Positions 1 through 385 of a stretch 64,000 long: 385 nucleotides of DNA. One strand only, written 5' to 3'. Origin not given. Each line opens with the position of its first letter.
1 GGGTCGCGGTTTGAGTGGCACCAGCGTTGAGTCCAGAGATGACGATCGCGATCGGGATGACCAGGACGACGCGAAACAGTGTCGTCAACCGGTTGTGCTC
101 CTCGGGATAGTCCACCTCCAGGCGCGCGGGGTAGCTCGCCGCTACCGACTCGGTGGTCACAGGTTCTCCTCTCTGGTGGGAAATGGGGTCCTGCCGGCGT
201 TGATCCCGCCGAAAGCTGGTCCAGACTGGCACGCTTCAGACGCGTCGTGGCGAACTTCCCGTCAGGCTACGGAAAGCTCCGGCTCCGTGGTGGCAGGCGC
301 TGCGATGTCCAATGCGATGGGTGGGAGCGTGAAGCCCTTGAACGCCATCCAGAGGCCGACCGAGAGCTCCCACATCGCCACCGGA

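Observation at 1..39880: Pseudogene-dense accessory segment downstream of tRNA-fMet, contrasting with an error-free conserved core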

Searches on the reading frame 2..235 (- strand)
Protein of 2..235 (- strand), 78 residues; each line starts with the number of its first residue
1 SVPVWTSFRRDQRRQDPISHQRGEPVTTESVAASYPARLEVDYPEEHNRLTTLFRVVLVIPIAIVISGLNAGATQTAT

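Call 54: search_protein_families(library=ncbifam, max_evalue=0.01, proteins=[window:2-235:-])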
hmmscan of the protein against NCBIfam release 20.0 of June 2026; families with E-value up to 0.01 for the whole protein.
seq(78 aa): 0 families
